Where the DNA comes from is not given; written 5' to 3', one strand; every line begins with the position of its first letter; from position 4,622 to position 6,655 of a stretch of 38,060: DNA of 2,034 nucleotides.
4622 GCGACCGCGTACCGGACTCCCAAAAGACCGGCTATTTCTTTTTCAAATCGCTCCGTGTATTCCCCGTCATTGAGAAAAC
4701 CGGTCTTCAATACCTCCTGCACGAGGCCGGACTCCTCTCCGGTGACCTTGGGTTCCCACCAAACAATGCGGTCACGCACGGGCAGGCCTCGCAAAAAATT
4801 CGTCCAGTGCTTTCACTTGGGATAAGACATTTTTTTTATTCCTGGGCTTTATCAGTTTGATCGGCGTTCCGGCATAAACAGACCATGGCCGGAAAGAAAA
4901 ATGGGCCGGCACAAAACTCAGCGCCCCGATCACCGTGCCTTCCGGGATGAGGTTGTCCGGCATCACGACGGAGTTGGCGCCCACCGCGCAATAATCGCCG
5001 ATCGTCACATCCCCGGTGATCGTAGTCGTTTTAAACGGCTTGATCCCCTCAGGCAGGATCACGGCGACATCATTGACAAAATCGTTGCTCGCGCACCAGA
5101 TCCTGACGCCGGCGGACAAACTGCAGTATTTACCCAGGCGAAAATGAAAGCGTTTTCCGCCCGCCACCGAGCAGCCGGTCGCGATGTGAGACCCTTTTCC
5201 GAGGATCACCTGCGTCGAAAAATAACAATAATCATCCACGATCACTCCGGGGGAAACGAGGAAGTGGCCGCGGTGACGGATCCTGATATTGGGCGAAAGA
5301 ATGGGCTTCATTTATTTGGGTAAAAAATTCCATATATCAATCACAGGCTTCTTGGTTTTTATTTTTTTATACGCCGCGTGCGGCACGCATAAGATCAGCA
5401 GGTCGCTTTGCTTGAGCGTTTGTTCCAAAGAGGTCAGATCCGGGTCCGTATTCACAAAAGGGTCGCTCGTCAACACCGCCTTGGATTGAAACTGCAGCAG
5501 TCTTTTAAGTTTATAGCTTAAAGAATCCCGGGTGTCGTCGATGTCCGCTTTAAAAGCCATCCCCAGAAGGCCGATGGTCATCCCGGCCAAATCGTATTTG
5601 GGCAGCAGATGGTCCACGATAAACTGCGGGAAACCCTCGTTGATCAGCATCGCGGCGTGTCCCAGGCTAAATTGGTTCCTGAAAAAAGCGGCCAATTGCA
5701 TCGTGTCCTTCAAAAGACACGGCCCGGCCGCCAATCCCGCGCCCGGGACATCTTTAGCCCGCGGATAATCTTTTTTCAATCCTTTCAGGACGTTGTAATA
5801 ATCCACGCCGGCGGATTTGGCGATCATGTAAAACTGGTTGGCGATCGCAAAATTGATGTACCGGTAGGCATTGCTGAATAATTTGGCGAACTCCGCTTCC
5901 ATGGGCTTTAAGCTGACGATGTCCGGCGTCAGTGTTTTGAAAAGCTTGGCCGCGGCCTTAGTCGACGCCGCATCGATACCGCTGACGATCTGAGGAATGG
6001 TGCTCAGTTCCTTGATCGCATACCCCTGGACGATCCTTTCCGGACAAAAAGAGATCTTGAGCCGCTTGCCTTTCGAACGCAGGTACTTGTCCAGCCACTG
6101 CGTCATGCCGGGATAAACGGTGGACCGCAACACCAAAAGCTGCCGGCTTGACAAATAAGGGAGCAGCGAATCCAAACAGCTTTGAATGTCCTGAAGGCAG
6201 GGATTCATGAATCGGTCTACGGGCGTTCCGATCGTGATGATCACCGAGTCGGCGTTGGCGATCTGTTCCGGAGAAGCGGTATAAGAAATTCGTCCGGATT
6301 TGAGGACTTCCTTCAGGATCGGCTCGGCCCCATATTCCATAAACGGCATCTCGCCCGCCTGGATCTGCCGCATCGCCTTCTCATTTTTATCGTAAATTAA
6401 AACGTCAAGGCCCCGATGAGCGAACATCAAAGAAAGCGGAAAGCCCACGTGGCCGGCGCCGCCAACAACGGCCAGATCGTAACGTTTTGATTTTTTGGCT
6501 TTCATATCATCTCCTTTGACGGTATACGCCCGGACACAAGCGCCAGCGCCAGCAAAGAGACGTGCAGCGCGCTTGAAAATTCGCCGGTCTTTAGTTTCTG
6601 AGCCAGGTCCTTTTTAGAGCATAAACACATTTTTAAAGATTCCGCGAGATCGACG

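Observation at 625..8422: Arn-like lipid-carrier decoration module with acyltransferase, C-methyltransferase and Nudix add-ons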

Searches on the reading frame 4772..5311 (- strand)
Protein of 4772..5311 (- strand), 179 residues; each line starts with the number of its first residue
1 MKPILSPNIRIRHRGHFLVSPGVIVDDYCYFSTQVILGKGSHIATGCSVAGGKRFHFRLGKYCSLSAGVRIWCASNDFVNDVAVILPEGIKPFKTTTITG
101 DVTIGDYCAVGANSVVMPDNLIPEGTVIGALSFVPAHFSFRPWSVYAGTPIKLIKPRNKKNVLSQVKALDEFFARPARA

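Call 4: search_protein_families(library=pfam, proteins=[window:4772-5311:-], max_evalue=0.01)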
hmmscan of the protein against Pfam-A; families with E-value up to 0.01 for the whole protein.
window:4772-5311:- (179 aa): 3 families
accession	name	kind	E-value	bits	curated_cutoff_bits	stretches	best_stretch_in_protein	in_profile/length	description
PF00132.30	Hexapep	-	5.8e-11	42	27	2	96-116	14-34/36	Bacterial transferase hexapeptide (six repeats)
PF14602.12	Hexapep_2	-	1.6e-05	25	27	0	102-129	2-21/34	Hexapeptide repeat of succinyl-transferase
PF25084.1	LbH_EIF2B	-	0.0014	19.1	54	0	17-125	4-102/105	EIF2B subunit epsilon LbH domain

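Call 5: search_protein_families(library=ncbifam, proteins=[window:4772-5311:-], max_evalue=0.01)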
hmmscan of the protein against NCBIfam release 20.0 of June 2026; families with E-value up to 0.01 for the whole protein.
window:4772-5311:- (179 aa): 31 families (the best 25 are shown)
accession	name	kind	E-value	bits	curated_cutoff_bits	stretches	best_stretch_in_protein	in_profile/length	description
NF000311.1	Vat_ABCDEFH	equivalog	1e-11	44.8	300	1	18-169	22-176/201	Vat family streptogramin A O-acetyltransferase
NF007240.0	PRK09677.1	equivalog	2.2e-10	40.4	243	1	86-160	115-187/192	putative lipopolysaccharide biosynthesis O-acetyl transferase WbbJ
TIGR03570.1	NeuD_NnaD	subfamily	3.8e-10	39.7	160.8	1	23-151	88-201/202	NeuD/PglB/VioB family sugar acetyltransferase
NF000020.1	stregram_VatE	exception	5.7e-09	35.9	450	1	18-169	25-181/214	streptogramin A O-acetyltransferase Vat(E)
TIGR03308.1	phn_thr-fam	hypoth_equivalog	3.4e-08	33.6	201.65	1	101-169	108-174/204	phosphonate metabolim protein, transferase hexapeptide repeat family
TIGR01853.1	lipid_A_lpxD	equivalog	1.4e-07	30.7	242.5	1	96-162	249-313/325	UDP-3-O-(3-hydroxymyristoyl)glucosamine N-acyltransferase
NF002060.0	PRK00892.1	subfamily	2e-07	30.4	207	1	96-160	258-321/345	UDP-3-O-(3-hydroxymyristoyl)glucosamine N-acyltransferase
NF033468.1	stregram_VatI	exception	2.4e-07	30.7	415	1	17-165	23-174/208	streptogramin A O-acetyltransferase Vat(I)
NF007797.0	PRK10502.1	subfamily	3.7e-07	30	192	1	98-160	122-182/183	WcaF family extracellular polysaccharide biosynthesis acetyltransferase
NF058585.1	HptprglPActTf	PfamEq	3.9e-07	29.8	300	1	100-161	105-164/172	heptaprenylglyceryl phosphate O-acetyltransferase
TIGR02287.1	PaaY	equivalog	7.2e-07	29.1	319.6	1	34-168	26-153/192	phenylacetic acid degradation protein PaaY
NF010150.1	PRK13627.1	equivalog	7.5e-07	29.1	305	1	32-158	26-145/196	carnitine operon protein CaiE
NF000101.1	stregram_VatA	exception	9.6e-07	28.7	450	1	92-170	109-185/219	streptogramin A O-acetyltransferase Vat(A)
NF000097.1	stregram_VatC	exception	1.1e-06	28.7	425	1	18-164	30-179/212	streptogramin A O-acetyltransferase Vat(C)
NF000490.1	chloram_CatB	equivalog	3.3e-06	26.6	350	1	94-164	103-171/210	type B chloramphenicol O-acetyltransferase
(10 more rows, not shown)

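Call 14: search_solved_structures(query=window:4772-5311:-, max_evalue=0.01)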
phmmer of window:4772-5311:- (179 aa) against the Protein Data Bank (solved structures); distinct sequences matched with E-value up to 0.01: 38.
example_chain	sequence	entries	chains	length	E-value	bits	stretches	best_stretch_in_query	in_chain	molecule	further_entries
3vbp_A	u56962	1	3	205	1.2e-18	70.8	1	5-162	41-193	Galactoside O-acetyltransferase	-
3vbi_A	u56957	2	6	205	5.6e-18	68.5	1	5-162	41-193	Galactoside O-acetyltransferase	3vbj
3vbk_A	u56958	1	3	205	1.5e-17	67.2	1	5-162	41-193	Galactoside O-acetyltransferase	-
3vbm_A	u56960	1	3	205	1.5e-17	67.2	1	5-162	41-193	Galactoside O-acetyltransferase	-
3vbn_A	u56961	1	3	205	1.5e-17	67.1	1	5-162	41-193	Galactoside O-acetyltransferase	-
3vbl_A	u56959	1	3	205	2.7e-17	66.3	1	5-162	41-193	Galactoside O-acetyltransferase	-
6mfk_A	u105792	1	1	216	4.6e-07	33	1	57-164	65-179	Chloramphenicol acetyltransferase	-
9gva_AAA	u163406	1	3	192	4.7e-07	32.9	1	102-157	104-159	Hexapeptide transferase family protein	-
3r3r_A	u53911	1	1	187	1.8e-06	31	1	101-158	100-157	ferripyochelin binding protein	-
6x3c_A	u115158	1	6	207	4.7e-06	29.7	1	22-169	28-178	Virginiamycin A acetyltransferase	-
5ux9_A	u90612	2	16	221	4.7e-06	29.7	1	52-164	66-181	Chloramphenicol acetyltransferase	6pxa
6x3j_A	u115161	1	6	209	4.9e-06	29.6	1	22-169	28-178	Virginiamycin A acetyltransferase,VatA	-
4myo_A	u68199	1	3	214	5.2e-06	29.5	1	22-169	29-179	Virginiamycin A acetyltransferase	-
4hur_A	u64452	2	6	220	5.5e-06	29.5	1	22-169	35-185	Virginiamycin A acetyltransferase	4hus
8j40_A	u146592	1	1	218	1.8e-05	27.8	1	60-164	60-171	CatB8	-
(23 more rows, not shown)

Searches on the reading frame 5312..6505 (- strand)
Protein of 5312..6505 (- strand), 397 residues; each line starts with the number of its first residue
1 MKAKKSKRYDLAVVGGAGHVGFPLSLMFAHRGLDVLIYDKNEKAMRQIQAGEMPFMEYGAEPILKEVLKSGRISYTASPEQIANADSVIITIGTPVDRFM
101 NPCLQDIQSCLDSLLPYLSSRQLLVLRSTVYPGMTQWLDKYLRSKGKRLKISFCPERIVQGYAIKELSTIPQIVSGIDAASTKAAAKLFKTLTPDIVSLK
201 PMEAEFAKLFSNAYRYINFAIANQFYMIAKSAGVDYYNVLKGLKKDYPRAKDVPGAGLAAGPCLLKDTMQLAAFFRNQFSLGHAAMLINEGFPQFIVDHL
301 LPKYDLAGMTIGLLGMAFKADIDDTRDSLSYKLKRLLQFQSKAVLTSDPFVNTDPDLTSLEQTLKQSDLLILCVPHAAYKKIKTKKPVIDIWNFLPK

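Call 4: search_protein_families(library=pfam, proteins=[window:5312-6505:-], max_evalue=0.01)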
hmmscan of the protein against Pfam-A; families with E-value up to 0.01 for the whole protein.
window:5312-6505:- (397 aa): 6 families
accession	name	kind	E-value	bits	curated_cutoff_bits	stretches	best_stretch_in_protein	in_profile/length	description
PF03721.20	UDPG_MGDP_dh_N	-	3e-34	118.7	27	1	14-186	5-184/187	UDP-glucose/GDP-mannose dehydrogenase family, NAD binding domain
PF03720.21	UDPG_MGDP_dh_C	-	3.5e-15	56.7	30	1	313-395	2-101/103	UDP-glucose/GDP-mannose dehydrogenase family, UDP binding domain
PF00984.24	UDPG_MGDP_dh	-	3.2e-12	46.8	25.4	1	203-289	2-92/94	UDP-glucose/GDP-mannose dehydrogenase family, central domain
PF03446.21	NAD_binding_2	-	0.0002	21.9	21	1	16-146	6-111/161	NAD binding domain of 6-phosphogluconate dehydrogenase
PF01210.29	NAD_Gly3P_dh_N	-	0.00055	20.4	23.1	0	14-51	4-41/158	NAD-dependent glycerol-3-phosphate dehydrogenase N-terminus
PF02737.24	3HCDH_N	-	0.0026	18.1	22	1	12-89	3-83/180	3-hydroxyacyl-CoA dehydrogenase, NAD binding domain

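Call 5: search_protein_families(library=ncbifam, proteins=[window:5312-6505:-], max_evalue=0.01)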
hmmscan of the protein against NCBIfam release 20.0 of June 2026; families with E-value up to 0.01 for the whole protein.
window:5312-6505:- (397 aa): 11 families
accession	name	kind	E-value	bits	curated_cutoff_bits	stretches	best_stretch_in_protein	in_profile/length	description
TIGR03026.1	NDP-sugDHase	subfamily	2.1e-78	263.9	189.8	1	13-386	4-398/413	nucleotide sugar dehydrogenase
NF040825.1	UDPMaNacDH_Arch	equivalog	8.4e-56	189.6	750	1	12-384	4-382/418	UDP-N-acetyl-D-mannosamine dehydrogenase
NF008286.0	PRK11064.1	equivalog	3.8e-45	154.2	459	1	13-386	7-406/420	UDP-N-acetyl-D-mannosamine dehydrogenase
NF041297.1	UDPGDh_AglM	equivalog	1.6e-32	113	670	1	12-351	4-359/429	UDP-glucose 6-dehydrogenase AglM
NF047673.2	TeichurnBiosyTuaD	equivalog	5.7e-30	104.8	700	1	12-354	5-356/439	UDP-glucose 6-dehydrogenase TuaD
NF011729.0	PRK15182.1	equivalog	5.1e-16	58.5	592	1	12-354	10-360/425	Vi polysaccharide biosynthesis UDP-N-acetylglucosamine C-6 dehydrogenase TviB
NF011631.0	PRK15057.1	equivalog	1.2e-11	44.4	757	1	16-357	7-345/388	UDP-glucose 6-dehydrogenase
NF000941.0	PRK00094.1-3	equivalog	0.00066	19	423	0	14-100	6-87/336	NAD(P)H-dependent glycerol-3-phosphate dehydrogenase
NF004783.0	PRK06129.1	equivalog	0.002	17.6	347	1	11-50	5-43/315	3-hydroxyacyl-CoA dehydrogenase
TIGR03911.1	pyrrolys_PylD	equivalog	0.0024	17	150.05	1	10-82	147-215/266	3-methylornithyl-N6-L-lysine dehydrogenase PylD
NF007039.0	PRK09496.3-2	equivalog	0.0095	14.8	293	0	13-49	4-40/446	Trk system potassium transporter TrkA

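Call 12: search_solved_structures(query=window:5312-6505:-, max_evalue=1e-10)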
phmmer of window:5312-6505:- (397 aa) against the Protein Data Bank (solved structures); distinct sequences matched with E-value up to 1e-10: 29.
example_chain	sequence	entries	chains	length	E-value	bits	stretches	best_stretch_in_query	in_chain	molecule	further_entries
4r16_A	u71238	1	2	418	4.6e-47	164.1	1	14-383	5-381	418aa long hypothetical UDP-N-acetyl-D-mannosaminuronic acid dehydrogenase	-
3ojl_A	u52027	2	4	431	9.5e-45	156.4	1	12-383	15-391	Cap5O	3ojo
3vtf_A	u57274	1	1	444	9.2e-37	130.2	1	11-351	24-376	UDP-glucose 6-dehydrogenase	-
4xr9_A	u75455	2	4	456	2.8e-35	125.3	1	12-329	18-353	CalS8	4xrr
3g79_A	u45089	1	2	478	2.8e-34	122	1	14-384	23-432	NDP-N-acetyl-D-galactosaminuronic acid dehydrogenase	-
4a7p_A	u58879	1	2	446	1e-22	83.9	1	13-349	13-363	UDP-GLUCOSE DEHYDROGENASE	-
3gg2_A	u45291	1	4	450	4.6e-20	75.2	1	9-340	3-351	Sugar dehydrogenase, UDP-glucose/GDP-mannose dehydrogenase family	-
1mfz_A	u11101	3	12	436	1.7e-19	73.4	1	14-337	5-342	GDP-mannose 6-dehydrogenase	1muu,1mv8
2y0e_A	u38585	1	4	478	1.6e-17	66.8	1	11-351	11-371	UDP-GLUCOSE DEHYDROGENASE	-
2y0c_A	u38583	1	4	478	4.1e-17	65.5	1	11-351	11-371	UDP-GLUCOSE DEHYDROGENASE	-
2y0d_A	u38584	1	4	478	4.2e-17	65.5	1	11-351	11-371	UDP-GLUCOSE DEHYDROGENASE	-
7kws_A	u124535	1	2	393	9.7e-17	64.3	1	13-343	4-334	UDP-glucose 6-dehydrogenase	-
2o3j_A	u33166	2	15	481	1.6e-16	63.5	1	12-369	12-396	UDP-glucose 6-dehydrogenase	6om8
9ou8_A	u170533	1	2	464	2.8e-14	56.2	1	16-354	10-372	UDP-glucose 6-dehydrogenase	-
5tjh_A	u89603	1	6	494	1.1e-13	54.2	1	16-354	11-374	UDP-glucose 6-dehydrogenase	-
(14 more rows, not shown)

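Call 56: search_solved_structures(query=window:5312-6505:-, max_evalue=1e-30, show_alignments=5)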
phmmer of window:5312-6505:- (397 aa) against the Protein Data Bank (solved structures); distinct sequences matched with E-value up to 1e-30: 5.
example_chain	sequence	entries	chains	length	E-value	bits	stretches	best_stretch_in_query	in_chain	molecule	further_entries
4r16_A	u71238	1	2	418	4.6e-47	164.1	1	14-383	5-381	418aa long hypothetical UDP-N-acetyl-D-mannosaminuronic acid dehydrogenase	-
3ojl_A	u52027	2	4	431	9.5e-45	156.4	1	12-383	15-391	Cap5O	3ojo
3vtf_A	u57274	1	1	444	9.2e-37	130.2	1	11-351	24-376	UDP-glucose 6-dehydrogenase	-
4xr9_A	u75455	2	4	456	2.8e-35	125.3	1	12-329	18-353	CalS8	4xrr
3g79_A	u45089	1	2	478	2.8e-34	122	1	14-384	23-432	NDP-N-acetyl-D-galactosaminuronic acid dehydrogenase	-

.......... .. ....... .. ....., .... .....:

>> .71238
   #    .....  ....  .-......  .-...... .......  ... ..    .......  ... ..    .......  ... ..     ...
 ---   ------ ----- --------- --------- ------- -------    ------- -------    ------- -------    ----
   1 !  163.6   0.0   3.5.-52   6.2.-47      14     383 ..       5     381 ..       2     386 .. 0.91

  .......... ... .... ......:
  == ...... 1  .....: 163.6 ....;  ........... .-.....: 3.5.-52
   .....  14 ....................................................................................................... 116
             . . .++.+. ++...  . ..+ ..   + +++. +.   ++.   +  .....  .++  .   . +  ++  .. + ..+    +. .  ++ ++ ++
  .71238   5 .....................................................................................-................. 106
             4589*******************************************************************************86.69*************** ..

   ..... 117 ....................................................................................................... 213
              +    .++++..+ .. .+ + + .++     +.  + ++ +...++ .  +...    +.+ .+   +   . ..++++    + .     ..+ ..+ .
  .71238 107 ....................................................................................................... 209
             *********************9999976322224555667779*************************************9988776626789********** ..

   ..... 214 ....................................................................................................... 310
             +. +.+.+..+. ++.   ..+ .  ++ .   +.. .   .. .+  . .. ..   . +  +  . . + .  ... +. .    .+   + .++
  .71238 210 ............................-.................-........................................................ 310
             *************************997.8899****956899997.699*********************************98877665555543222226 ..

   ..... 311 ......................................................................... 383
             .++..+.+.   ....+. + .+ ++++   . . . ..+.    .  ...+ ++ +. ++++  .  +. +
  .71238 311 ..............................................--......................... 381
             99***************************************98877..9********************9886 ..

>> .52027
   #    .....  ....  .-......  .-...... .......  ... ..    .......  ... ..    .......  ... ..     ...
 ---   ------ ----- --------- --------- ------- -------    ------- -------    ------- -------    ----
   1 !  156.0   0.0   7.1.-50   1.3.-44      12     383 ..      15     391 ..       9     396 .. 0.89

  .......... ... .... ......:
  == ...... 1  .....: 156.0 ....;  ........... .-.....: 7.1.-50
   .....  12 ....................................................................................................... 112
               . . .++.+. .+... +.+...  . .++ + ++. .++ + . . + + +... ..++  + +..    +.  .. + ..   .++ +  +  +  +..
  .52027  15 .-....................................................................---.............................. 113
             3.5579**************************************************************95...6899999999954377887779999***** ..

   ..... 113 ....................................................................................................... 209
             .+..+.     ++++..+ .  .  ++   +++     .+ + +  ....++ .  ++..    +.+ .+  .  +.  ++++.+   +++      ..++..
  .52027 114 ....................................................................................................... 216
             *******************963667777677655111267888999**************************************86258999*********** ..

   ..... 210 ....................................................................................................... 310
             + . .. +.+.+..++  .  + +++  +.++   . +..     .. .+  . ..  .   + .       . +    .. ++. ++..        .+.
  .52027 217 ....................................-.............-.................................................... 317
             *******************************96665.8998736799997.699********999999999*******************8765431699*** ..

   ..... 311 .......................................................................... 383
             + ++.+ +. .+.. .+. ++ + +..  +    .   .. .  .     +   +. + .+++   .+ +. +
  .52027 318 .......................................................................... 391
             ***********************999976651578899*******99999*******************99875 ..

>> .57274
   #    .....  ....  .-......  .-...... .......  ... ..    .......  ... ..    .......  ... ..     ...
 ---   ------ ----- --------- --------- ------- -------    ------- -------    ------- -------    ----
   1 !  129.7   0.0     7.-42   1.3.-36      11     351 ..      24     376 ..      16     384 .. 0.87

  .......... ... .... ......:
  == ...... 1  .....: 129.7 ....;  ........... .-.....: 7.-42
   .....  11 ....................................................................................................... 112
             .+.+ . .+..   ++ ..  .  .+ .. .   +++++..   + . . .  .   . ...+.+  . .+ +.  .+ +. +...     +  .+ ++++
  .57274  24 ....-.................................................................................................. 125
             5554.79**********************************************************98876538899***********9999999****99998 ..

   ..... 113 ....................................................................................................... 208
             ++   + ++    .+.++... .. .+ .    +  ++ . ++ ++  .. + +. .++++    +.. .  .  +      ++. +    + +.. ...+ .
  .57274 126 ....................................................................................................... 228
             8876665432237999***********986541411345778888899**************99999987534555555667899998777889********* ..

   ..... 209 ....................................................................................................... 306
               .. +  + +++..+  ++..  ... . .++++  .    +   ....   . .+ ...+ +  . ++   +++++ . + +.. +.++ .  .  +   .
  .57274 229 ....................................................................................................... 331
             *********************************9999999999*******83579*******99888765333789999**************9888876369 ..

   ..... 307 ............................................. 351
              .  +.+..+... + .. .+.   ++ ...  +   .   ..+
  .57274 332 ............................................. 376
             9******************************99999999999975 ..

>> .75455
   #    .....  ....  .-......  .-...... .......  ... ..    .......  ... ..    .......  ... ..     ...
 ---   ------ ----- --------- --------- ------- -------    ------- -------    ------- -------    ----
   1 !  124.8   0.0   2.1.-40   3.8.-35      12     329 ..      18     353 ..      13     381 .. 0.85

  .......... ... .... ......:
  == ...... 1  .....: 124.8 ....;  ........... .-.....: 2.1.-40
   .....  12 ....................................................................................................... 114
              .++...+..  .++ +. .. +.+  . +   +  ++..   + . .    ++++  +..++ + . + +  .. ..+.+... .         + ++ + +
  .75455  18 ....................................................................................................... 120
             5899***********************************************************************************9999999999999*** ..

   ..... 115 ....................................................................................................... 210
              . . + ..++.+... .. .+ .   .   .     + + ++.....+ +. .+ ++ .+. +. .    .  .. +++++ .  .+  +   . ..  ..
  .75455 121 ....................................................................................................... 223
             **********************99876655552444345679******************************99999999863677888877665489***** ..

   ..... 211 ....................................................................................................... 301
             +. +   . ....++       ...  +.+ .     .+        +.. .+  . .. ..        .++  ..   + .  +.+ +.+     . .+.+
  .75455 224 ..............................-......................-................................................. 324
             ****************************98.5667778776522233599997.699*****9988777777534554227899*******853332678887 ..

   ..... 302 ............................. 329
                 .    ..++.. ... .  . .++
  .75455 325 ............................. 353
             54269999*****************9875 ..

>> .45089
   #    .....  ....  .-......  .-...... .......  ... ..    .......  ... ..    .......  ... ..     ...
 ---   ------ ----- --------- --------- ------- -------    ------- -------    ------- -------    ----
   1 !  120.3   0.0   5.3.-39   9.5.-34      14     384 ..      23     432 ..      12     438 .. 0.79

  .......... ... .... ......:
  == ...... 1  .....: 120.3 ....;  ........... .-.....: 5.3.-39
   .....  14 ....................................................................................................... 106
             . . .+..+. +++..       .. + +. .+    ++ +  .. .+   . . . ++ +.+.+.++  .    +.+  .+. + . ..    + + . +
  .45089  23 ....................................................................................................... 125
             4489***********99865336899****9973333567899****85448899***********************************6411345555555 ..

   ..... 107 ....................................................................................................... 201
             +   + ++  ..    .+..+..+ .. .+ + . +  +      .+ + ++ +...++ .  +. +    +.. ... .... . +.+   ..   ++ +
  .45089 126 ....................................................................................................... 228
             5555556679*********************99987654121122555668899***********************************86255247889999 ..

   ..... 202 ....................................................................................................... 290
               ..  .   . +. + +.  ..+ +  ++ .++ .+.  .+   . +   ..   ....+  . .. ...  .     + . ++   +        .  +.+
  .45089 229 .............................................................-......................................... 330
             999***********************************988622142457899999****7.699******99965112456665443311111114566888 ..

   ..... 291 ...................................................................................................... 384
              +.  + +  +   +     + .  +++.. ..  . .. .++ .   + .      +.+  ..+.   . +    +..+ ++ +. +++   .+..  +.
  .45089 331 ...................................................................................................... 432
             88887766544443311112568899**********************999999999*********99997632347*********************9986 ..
